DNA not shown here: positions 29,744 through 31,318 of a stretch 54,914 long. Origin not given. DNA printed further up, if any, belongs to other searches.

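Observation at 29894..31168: Contiguous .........-type intein splitting the GFNK|SH motif of DNA polymerase III alpha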

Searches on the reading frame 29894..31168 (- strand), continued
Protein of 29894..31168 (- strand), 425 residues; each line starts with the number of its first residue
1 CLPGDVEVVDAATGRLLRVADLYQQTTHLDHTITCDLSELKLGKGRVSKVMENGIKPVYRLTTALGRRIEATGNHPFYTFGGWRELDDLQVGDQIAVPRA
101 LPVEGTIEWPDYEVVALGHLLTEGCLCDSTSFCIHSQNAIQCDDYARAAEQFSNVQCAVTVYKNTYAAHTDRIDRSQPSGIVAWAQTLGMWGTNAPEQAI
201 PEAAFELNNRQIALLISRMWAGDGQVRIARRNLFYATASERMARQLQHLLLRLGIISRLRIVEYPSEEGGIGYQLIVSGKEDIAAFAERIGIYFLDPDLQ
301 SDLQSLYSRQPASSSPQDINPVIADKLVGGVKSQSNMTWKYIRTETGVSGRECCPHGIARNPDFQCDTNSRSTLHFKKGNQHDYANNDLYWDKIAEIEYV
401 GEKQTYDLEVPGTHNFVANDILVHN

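Call 10: find_homologous_proteins(query=window:29894-31168:-, max_evalue=0.00001)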
Query window:29894-31168:- (425 aa): 190 proteins with E <= 0.00001 among 8000 candidates; the best 120 are listed.
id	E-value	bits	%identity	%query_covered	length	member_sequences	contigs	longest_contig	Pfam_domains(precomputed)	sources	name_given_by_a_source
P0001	8.3e-138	478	52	100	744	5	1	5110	PF14579.13,PF14528.12,PF14890.12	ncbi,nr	ncbi:MAG: hypothetical protein KDE24_15695, partial [Caldilinea sp.]|nr:hypothetical protein [Caldil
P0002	4.9e-136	472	50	100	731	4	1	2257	PF14528.12,PF17657.7,PF07733.19,PF14890.12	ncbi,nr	ncbi:MAG TPA: DNA polymerase III subunit alpha, partial [Anaerolineae bacterium]|nr:DNA polymerase I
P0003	5.6e-126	439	48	100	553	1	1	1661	PF14528.12,PF14890.12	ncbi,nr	ncbi:MAG: LAGLIDADG family homing endonuclease, partial [Candidatus Aerophobetes bacterium]|nr:LAGLI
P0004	1.3e-125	438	44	100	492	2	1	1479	PF14528.12,PF14890.12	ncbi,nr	ncbi:MAG TPA: LAGLIDADG family homing endonuclease, partial [Caldilineaceae bacterium]|nr:LAGLIDADG 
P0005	9.0e-112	392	44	100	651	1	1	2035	PF14528.12,PF17657.7,PF14890.12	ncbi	ncbi:MAG: LAGLIDADG family homing endonuclease [Chloroflexota bacterium]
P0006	2.9e-82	295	48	68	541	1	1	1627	PF14579.13,PF14528.12,PF14890.12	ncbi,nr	ncbi:MAG: hypothetical protein KDE19_08005, partial [Caldilineaceae bacterium]|nr:hypothetical prote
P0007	5.7e-80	287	42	82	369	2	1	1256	PF14528.12,PF14890.12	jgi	jgi:DNA polymerase-3 subunit alpha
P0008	5.6e-78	281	44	73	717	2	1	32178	PF14579.13,PF14528.12,PF01336.32,PF14890.12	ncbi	-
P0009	4.8e-76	274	52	61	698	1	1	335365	PF14579.13,PF14528.12,PF01336.32,PF14890.12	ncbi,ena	-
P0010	6.6e-76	274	49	62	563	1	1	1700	PF14528.12,PF17657.7,PF07733.19,PF14890.12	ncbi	ncbi:MAG: LAGLIDADG family homing endonuclease, partial [Chloroflexota bacterium]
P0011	9.1e-74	267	57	49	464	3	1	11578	PF17657.7,PF07733.19,PF14890.12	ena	-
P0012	4.6e-72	261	50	58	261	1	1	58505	PF14528.12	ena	-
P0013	1.9e-71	259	46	66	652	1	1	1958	PF14579.13,PF14528.12,PF01336.32,PF14890.12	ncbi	ncbi:MAG: LAGLIDADG family homing endonuclease, partial [Anaerolineae bacterium]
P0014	1.7e-67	246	45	66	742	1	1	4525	PF14579.13,PF14528.12,PF01336.32,PF14890.12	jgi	jgi:DNA polymerase-3 subunit alpha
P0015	6.2e-66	241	49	57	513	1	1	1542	PF14579.13,PF14528.12,PF14890.12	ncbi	ncbi:MAG: hypothetical protein EHM81_14555, partial [Chloroflexi bacterium]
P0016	3.0e-64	236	31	100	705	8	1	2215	PF03796.22,PF14528.12,PF13481.13,PF14890.12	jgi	jgi:replicative DNA helicase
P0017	1.9e-60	223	37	70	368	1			PF14528.12,PF14890.12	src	-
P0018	2.5e-60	223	37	30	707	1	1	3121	PF03796.22,PF14528.12,PF13481.13,PF14890.12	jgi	jgi:replicative DNA helicase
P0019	2.8e-60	222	48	55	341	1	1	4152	PF14528.12,PF14890.12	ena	-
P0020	9.0e-60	221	48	58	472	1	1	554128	PF14579.13,PF14528.12,PF14890.12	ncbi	-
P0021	2.0e-59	220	48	52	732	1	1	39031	PF14579.13,PF14528.12,PF01336.32,PF14890.12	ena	-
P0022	2.5e-59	219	34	81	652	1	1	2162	PF14579.13,PF14528.12,PF01336.32,PF14890.12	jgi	jgi:hypothetical protein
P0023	3.5e-59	219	34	100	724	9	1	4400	PF14528.12,PF14890.12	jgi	jgi:intein/homing endonuclease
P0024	5.8e-59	218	35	91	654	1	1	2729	PF03796.22,PF14528.12,PF14890.12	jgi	jgi:replicative DNA helicase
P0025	6.1e-59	218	33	100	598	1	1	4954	PF14528.12,PF14890.12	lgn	-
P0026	4.8e-58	215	50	49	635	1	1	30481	PF14579.13,PF14528.12,PF01336.32,PF14890.12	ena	-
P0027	1.3e-56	210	33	100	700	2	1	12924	PF03796.22,PF14528.12,PF13481.13,PF14890.12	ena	-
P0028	4.4e-56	209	32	100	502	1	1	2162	PF14528.12,PF14890.12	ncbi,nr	ncbi:MAG: DNA polymerase III alpha subunit, partial [Rhodothermales bacterium]|nr:DNA polymerase III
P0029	1.1e-53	201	32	100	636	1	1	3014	PF03796.22,PF14528.12,PF14890.12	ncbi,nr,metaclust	ncbi:Replicative DNA helicase [Beggiatoa sp. PS]|nr:Replicative DNA helicase [Beggiatoa sp. PS]|meta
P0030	1.6e-52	197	30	100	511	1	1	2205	PF03796.22,PF14528.12,PF14890.12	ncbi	ncbi:MAG: DnaB-like helicase C-terminal domain-containing protein, partial [Pyrinomonadaceae bacteri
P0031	2.4e-51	193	31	100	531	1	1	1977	PF03796.22,PF14528.12,PF14890.12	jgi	jgi:replicative DNA helicase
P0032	4.5e-51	192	34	100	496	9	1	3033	PF22769.2,PF14528.12,PF14890.12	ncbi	ncbi:MAG: LAGLIDADG family homing endonuclease [Candidatus Methylomirabilales bacterium]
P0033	1.2e-50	191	33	100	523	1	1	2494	PF03796.22,PF14528.12,PF14890.12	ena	-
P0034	1.3e-49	187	31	100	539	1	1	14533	PF03796.22,PF14528.12,PF14890.12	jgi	jgi:replicative DNA helicase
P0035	4.5e-49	186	47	46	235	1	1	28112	PF14528.12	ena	-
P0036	8.4e-49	185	30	100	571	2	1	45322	PF14528.12,PF14890.12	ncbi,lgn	-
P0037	1.5e-48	184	30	100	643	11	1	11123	PF03796.22,PF14528.12,PF13481.13,PF14890.12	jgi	jgi:replicative DNA helicase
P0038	2.3e-48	183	34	100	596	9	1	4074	PF22769.2,PF14528.12,PF14890.12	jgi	-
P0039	2.4e-48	183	32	100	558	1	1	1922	PF03796.22,PF14528.12,PF14890.12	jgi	-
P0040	2.2e-47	180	31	100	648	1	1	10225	PF03796.22,PF14528.12,PF13481.13,PF14890.12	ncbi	ncbi:MAG: DnaB-like helicase C-terminal domain-containing protein, partial [Patescibacteria group ba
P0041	2.7e-47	180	32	100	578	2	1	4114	PF22769.2,PF14528.12,PF14890.12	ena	-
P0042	5.4e-47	179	66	29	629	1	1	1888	PF17657.7,PF07733.19,PF14890.12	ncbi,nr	ncbi:MAG TPA: DNA polymerase III subunit alpha, partial [Ardenticatenaceae bacterium]|nr:DNA polymer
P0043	1.1e-46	178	30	100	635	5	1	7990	PF03796.22,PF14528.12,PF14890.12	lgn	-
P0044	1.7e-46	177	31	60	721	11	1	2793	PF03796.22,PF14528.12,PF00772.27,PF13560.13,PF14890.12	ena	-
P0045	1.7e-46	177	43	49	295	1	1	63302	PF14528.12,PF14890.12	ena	-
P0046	3.3e-46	176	32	100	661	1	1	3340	PF03796.22,PF14528.12,PF14890.12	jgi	jgi:replicative DNA helicase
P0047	5.1e-46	175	30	100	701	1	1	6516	PF14528.12,PF14890.12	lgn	-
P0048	5.7e-46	175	29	100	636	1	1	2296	PF03796.22,PF14528.12,PF14890.12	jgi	-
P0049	7.9e-46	175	29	100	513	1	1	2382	PF03796.22,PF14528.12,PF14890.12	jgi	jgi:replicative DNA helicase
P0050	8.2e-46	175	31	91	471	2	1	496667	PF03796.22,PF14528.12,PF14890.12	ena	-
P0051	1.8e-45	174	30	100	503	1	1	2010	PF03796.22,PF14528.12,PF14890.12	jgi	jgi:replicative DNA helicase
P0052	3.1e-45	173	33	91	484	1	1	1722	PF03796.22,PF14528.12,PF14890.12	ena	-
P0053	4.9e-45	172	29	100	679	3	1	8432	PF03796.22,PF14528.12,PF13481.13,PF14890.12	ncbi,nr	ncbi:MAG TPA: DnaB-like helicase C-terminal domain-containing protein, partial [Saprospiraceae bacte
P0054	5.3e-45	172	62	31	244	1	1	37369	PF17657.7,PF14890.12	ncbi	-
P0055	5.5e-45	172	32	92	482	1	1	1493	PF03796.22,PF14528.12,PF14890.12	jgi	jgi:replicative DNA helicase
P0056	8.7e-45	171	31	100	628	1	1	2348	PF03796.22,PF14528.12,PF14890.12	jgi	jgi:replicative DNA helicase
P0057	2.9e-44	170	31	88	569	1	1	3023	PF03796.22,PF14528.12,PF13481.13,PF14890.12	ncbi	ncbi:MAG: DnaB-like helicase C-terminal domain-containing protein, partial [Cyanobacteria bacterium 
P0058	3.6e-44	169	29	100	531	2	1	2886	PF03796.22,PF14528.12,PF14890.12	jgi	jgi:replicative DNA helicase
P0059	5.6e-44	169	29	100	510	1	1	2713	PF03796.22,PF14528.12,PF14890.12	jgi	jgi:replicative DNA helicase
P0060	1.2e-43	168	30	100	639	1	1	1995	PF03796.22,PF14528.12,PF14890.12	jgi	jgi:replicative DNA helicase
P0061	1.9e-43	167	29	100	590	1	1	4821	PF03796.22,PF14528.12,PF14890.12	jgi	jgi:replicative DNA helicase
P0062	2.3e-43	167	30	100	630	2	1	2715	PF03796.22,PF14528.12,PF14890.12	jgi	-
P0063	6.5e-43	165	29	100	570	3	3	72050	PF14528.12,PF14890.12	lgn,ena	-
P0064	1.1e-42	165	31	92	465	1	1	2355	PF03796.22,PF14528.12,PF14890.12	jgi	jgi:replicative DNA helicase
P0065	1.8e-42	164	33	89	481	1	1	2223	PF03796.22,PF14528.12,PF14890.12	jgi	jgi:replicative DNA helicase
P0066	2.1e-42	164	46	27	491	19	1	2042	PF14528.12,PF14890.12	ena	-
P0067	2.4e-42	163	40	28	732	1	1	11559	PF03796.22,PF14528.12,PF00772.27,PF13481.13,PF14890.12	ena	-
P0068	2.5e-42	163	31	100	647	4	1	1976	PF03796.22,PF14528.12,PF13481.13,PF14890.12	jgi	jgi:replicative DNA helicase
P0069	2.6e-42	163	29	91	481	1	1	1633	PF03796.22,PF14528.12,PF14890.12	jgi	jgi:replicative DNA helicase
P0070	3.3e-42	163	29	100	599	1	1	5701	PF03796.22,PF14528.12,PF14890.12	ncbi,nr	ncbi:MAG TPA: replicative DNA helicase, partial [Ktedonobacteraceae bacterium]|nr:replicative DNA he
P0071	4.2e-42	163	31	92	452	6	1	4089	PF14528.12,PF14890.12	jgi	jgi:replicative DNA helicase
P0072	6.1e-42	162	30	100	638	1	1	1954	PF03796.22,PF14528.12,PF14890.12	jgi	jgi:replicative DNA helicase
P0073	7.9e-42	162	28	100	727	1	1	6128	PF03237.22,PF14528.12,PF14890.12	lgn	-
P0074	1.3e-41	161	40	27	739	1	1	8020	PF03796.22,PF14528.12,PF00772.27,PF13481.13,PF14890.12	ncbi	ncbi:MAG: replicative DNA helicase [Hormoscilla sp.]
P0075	2.5e-41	160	45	43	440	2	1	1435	PF14579.13,PF14528.12,PF14890.12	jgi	jgi:DNA polymerase-3 subunit alpha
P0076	3.7e-41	159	30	100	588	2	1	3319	PF03796.22,PF14528.12,PF14890.12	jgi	jgi:replicative DNA helicase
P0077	4.1e-41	159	30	100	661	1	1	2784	PF03796.22,PF14528.12,PF13481.13,PF14890.12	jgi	jgi:replicative DNA helicase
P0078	5.3e-41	159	28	100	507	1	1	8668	PF03796.22,PF14528.12,PF14890.12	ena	-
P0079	6.4e-41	159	29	89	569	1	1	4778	PF03796.22,PF14528.12,PF14890.12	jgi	-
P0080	1.0e-40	158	29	100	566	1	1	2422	PF03796.22,PF14528.12,PF14890.12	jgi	jgi:replicative DNA helicase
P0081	1.1e-40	158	30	91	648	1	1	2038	PF03796.22,PF14528.12,PF14890.12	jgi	jgi:replicative DNA helicase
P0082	2.8e-40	157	29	100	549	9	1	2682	PF03796.22,PF14528.12,PF14890.12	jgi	jgi:replicative DNA helicase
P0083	2.9e-40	156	29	100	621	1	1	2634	PF03796.22,PF14528.12,PF14890.12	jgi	jgi:replicative DNA helicase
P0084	5.5e-40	156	35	48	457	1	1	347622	PF03796.22,PF14528.12,PF14890.12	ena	-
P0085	1.1e-39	155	32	80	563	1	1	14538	PF14579.13,PF14528.12,PF14890.12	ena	-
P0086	1.3e-39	154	30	100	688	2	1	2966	PF03796.22,PF14528.12,PF13481.13,PF14890.12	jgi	jgi:replicative DNA helicase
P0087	1.4e-39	154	29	86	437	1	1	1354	PF03796.22,PF14528.12,PF14890.12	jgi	jgi:replicative DNA helicase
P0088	1.6e-39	154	40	28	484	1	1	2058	PF03796.22,PF13481.13,PF14890.12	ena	-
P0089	1.9e-39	154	30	89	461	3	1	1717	PF03796.22,PF14528.12,PF14890.12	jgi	jgi:replicative DNA helicase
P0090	2.0e-39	154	29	100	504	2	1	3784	PF03796.22,PF14528.12,PF14890.12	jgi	jgi:replicative DNA helicase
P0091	4.2e-39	153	32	91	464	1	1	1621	PF03796.22,PF14528.12,PF14890.12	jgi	jgi:replicative DNA helicase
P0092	8.1e-39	152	36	63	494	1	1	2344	PF03796.22,PF14528.12,PF00772.27,PF14890.12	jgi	jgi:replicative DNA helicase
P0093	9.4e-39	152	40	52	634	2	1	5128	PF14579.13,PF14528.12,PF14890.12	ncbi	ncbi:MAG: hypothetical protein RLZZ621_1672, partial [Gemmatimonadota bacterium]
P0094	1.0e-38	151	32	89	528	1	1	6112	PF03796.22,PF14528.12,PF14890.12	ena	-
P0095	5.6e-38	149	40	29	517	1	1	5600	PF03796.22,PF13481.13,PF14890.12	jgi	jgi:replicative DNA helicase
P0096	6.6e-38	149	29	100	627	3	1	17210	PF03796.22,PF14528.12,PF13481.13,PF14890.12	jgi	-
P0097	2.3e-37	147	30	100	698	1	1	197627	PF03796.22,PF14528.12,PF13481.13,PF14890.12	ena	-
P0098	2.8e-36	143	31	88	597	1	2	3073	PF14528.12,PF14890.12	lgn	-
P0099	2.9e-36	143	30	100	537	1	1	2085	PF03796.22,PF14528.12,PF14890.12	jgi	-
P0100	3.5e-36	143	29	100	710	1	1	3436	PF03796.22,PF14528.12,PF13481.13,PF14890.12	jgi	jgi:replicative DNA helicase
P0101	1.2e-35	141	28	100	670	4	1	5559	PF03796.22,PF14528.12,PF13481.13,PF14890.12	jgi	-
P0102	2.3e-35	140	36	56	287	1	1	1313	PF14579.13,PF14528.12,PF14890.12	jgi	jgi:DNA polymerase-3 subunit alpha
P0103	6.0e-35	139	29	100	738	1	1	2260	PF03796.22,PF14528.12,PF13481.13,PF14890.12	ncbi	ncbi:MAG TPA: DnaB-like helicase C-terminal domain-containing protein, partial [Solirubrobacteraceae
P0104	7.1e-35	139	28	85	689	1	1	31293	PF14528.12,PF14890.12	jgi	jgi:intein/homing endonuclease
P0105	9.6e-35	138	38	28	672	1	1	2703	PF03796.22,PF14528.12,PF14890.12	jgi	jgi:replicative DNA helicase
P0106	1.2e-34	138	30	69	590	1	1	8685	PF03796.22,PF14528.12,PF00772.27,PF14890.12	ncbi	ncbi:MAG: DnaB-like helicase N-terminal domain-containing protein, partial [Thiotrichaceae bacterium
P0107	1.6e-34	138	30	100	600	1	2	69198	PF22769.2,PF14528.12,PF14890.12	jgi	jgi:deoxycytidine triphosphate deaminase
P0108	4.1e-34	136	28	100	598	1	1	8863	PF22769.2,PF14528.12,PF14890.12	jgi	jgi:deoxycytidine triphosphate deaminase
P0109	4.8e-34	136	28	100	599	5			PF22769.2,PF14528.12,PF14890.12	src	-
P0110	6.0e-34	136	29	100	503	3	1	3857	PF22769.2,PF14528.12,PF14890.12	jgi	jgi:hypothetical protein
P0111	7.1e-34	135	27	97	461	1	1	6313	PF03796.22,PF14528.12,PF14890.12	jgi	jgi:replicative DNA helicase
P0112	2.9e-33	133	33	61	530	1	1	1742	PF03796.22,PF14528.12,PF14890.12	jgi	jgi:replicative DNA helicase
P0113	4.1e-33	133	34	58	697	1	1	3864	PF14579.13,PF14528.12,PF14890.12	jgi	jgi:DNA polymerase-3 subunit alpha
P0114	2.1e-32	131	36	53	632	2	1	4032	PF20914.3,PF14579.13,PF14528.12,PF14890.12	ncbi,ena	-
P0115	2.5e-32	130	31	68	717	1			PF03796.22,PF14528.12,PF00772.27,PF13481.13,PF14890.12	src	-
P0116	6.3e-32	129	29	77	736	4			PF03796.22,PF14528.12,PF00772.27,PF13481.13,PF14890.12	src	-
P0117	7.3e-32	129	29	68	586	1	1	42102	PF13479.13,PF14528.12,PF14890.12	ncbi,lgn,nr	ncbi:MAG: AAA family ATPase [Phycisphaera sp.]|nr:AAA family ATPase [Phycisphaera sp.]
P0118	3.0e-31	127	29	100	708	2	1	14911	PF13479.13,PF14528.12,PF01079.26,PF14890.12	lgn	-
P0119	3.0e-31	127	43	28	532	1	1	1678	PF03796.22,PF14528.12,PF14890.12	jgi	jgi:replicative DNA helicase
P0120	4.0e-31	126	64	23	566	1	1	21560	PF17657.7,PF07733.19,PF14890.12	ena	-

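Call 15: find_encoding_contigs(protein=P0009, flank=8000, max_places=3)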
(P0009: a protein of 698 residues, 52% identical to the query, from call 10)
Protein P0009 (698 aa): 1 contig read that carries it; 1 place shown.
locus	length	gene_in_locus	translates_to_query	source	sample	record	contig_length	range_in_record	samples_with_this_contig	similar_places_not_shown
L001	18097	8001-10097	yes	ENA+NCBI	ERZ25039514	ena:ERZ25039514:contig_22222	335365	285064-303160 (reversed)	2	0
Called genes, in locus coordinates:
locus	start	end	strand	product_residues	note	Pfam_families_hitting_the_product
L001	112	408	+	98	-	PF00486:Trans_reg_C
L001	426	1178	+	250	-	PF03745:DUF309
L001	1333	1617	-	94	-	-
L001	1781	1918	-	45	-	PF02810:SEC-C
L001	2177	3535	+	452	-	PF00483:NTP_transferase, PF24894:Hexapep_GlmU, PF25084:LbH_EIF2B (weak), PF25247:LbH_GLGC (faint), PF25087:GMPPB_C (weak), PF00132:Hexapep (faint)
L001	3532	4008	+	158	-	PF00483:NTP_transferase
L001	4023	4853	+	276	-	PF00483:NTP_transferase, PF25087:GMPPB_C, PF00132:Hexapep (faint), PF24894:Hexapep_GlmU, PF25084:LbH_EIF2B, PF25247:LbH_GLGC (weak)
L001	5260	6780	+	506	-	PF02811:PHP, PF07733:DNA_pol3_alpha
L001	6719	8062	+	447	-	PF07733:DNA_pol3_alpha, PF17657:DNA_pol3_finger, PF14890:Intein_splicing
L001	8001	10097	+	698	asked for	PF14528:LAGLIDADG_3, PF14890:Intein_splicing, PF14579:HHH_6, PF01336:tRNA_anti-codon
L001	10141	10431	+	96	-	-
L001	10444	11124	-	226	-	PF02517:Rce1-like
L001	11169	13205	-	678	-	PF20773:InhA-like_MAM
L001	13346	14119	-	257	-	-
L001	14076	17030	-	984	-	PF25852:DUF6242_C (faint), PF02012:BNR (faint), PF14870:PSII_BNR (faint), PF15902:Sortilin-Vps10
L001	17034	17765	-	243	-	-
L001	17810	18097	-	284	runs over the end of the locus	PF01048:PNP_UDP_1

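Call 21: find_related_loci(query=A1, collection=genome_contigs, flank=3000)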
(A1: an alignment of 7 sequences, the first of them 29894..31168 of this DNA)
Query A1 (425 aa) in genome_contigs; peptide patterns used: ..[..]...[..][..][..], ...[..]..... (x = any residue, [..] = any of these).
599 stretches matched a pattern (row limit reached: there are more); 505 encode a relative of the query (tblastn E <= 1e-3); the best 80 are kept; 80 distinct loci.
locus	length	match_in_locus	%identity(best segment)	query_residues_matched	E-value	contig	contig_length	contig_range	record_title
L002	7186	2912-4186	56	1-425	3e-165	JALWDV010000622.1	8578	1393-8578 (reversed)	MAG: Anaerolineae bacterium isolate T11_maxbin2_scaf2bin.315 T11_NODE_4876_length_8578_cov_8.716602, whole genome shotgu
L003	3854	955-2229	56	1-425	2e-170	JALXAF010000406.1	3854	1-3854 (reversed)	MAG: Anaerolineae bacterium isolate T2_metabat1_scaf2bin.243 T2_NODE_57934_length_3854_cov_7.462034, whole genome shotgu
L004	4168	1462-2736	55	1-425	2e-167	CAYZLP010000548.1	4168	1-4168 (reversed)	MAG TPA_asm: uncultured Caldilineaceae bacterium isolate binchicken_co176_4 genome assembly, contig: NODE_23734_length_4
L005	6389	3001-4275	56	1-425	2e-161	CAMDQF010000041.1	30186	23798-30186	MAG: Litorilinea aerophila isolate ZH-03apr19-129 genome assembly, contig: ZH-03apr19-C1939, whole genome shotgun sequen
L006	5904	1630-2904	55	1-425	5e-157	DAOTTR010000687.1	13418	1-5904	MAG TPA_asm: Caldilineaceae bacterium isolate F11_8 k119_4380799, whole genome shotgun sequence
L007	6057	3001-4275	54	1-425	7e-157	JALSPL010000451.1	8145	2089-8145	MAG: Anaerolineae bacterium isolate 356-284_metabat2_scaf2bin.051 356-284_scaffold_5830_c1, whole genome shotgun sequenc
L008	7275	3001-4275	58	1-425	4e-156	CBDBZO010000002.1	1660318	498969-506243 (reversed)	MAG: Caldilineaceae bacterium isolate 5640ba19-b02a-4a16-be98-94fd6e02b9f5 genome assembly, contig: contig_2, whole geno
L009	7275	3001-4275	54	1-425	4e-155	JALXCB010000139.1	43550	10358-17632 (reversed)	MAG: Anaerolineae bacterium isolate T2_metabat2_scaf2bin.134 T2_NODE_520_length_43550_cov_22.348087, whole genome shotgu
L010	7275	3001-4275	53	1-425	8e-155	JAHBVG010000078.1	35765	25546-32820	MAG: Caldilineaceae bacterium isolate ACE_CHL9 CHL9_78, whole genome shotgun sequence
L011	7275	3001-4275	56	1-425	1e-153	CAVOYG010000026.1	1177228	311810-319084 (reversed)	MAG: uncultured Chloroflexia bacterium isolate MFD09964.bin.2.44 genome assembly, contig: contig_5551, whole genome shot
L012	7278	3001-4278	53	1-425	3e-153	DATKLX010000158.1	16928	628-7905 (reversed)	MAG TPA_asm: Anaerolineaceae bacterium isolate SMAG_U14696 k141_184628, whole genome shotgun sequence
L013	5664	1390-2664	56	1-425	3e-153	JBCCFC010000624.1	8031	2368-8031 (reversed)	MAG: Chloroflexota bacterium isolate P01_B01_bin.121 k141_846134_length_8031_cov_79.8631, whole genome shotgun sequence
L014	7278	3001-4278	54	1-425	2e-152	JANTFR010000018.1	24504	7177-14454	MAG: Anaerolineales bacterium isolate bin100123 c_000000001612, whole genome shotgun sequence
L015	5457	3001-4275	53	1-425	1e-152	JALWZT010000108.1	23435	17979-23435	MAG: Anaerolineae bacterium isolate T2_metabat1_scaf2bin.155 T2_NODE_1738_length_23435_cov_11.154411, whole genome shotg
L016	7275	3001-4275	51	1-425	4e-150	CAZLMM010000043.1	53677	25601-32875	MAG TPA_asm: uncultured Caldilineaceae bacterium isolate binchicken_co107_138 genome assembly, contig: NODE_1548_length_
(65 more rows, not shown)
